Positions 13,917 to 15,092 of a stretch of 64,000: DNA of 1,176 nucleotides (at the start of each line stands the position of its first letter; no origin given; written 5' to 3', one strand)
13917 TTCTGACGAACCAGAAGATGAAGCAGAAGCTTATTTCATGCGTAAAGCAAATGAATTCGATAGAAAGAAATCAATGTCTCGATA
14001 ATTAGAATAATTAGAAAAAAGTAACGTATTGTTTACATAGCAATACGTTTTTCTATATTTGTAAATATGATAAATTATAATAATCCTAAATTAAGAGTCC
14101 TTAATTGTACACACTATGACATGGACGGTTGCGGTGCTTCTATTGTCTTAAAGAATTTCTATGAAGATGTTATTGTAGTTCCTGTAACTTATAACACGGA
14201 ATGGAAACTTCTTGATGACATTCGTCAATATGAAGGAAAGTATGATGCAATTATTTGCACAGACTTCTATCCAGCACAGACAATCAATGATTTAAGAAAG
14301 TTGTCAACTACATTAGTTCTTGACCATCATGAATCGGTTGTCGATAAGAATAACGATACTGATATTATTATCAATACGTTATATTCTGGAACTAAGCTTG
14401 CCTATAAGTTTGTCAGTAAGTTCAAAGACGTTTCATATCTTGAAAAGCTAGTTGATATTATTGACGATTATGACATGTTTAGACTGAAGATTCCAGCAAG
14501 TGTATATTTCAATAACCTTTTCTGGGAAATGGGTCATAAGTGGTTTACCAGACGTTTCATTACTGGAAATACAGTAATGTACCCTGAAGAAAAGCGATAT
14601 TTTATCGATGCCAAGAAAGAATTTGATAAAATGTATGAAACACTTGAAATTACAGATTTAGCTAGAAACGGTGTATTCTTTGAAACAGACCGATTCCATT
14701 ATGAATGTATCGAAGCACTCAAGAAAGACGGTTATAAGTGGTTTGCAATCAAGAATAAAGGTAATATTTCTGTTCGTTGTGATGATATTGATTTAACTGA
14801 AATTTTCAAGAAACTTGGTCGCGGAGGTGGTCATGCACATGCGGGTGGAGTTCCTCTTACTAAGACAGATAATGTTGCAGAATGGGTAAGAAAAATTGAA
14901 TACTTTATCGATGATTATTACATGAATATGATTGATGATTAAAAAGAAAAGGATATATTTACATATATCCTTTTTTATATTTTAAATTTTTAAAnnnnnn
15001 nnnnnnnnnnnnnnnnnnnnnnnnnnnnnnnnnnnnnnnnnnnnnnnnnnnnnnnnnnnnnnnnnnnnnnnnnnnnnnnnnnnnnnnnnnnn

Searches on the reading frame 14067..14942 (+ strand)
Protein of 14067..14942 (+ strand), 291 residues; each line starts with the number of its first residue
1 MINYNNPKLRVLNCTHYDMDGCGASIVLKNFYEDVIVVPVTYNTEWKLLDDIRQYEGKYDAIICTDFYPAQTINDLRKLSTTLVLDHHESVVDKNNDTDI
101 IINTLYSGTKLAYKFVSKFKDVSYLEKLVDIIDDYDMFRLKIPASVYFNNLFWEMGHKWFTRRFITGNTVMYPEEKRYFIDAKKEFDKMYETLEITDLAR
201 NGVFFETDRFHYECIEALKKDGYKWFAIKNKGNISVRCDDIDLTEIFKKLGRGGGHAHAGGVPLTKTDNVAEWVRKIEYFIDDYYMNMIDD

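Call 21: search_protein_families(library=phrogs, proteins=[window:14067-14942:+], max_evalue=0.001)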
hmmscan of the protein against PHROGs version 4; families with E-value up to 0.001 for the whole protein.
window:14067-14942:+ (291 aa): 1 family
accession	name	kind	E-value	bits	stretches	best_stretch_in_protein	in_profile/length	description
phrog_4771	-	other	1.5e-20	74.6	1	15-154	23-162/363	DHH phosphoesterase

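Call 22: search_protein_families(library=pfam, proteins=[window:14067-14942:+], max_evalue=0.001)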
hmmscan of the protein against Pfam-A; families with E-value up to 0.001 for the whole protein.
window:14067-14942:+ (291 aa): 2 families
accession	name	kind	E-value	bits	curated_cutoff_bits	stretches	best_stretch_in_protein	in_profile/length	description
PF01368.27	DHH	-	3.4e-08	34.3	28.1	1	11-119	2-105/125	DHH family, N-terminal domain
PF02272.25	DHHA1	-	3e-05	24.8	25.9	1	229-281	38-100/102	DHHA1 domain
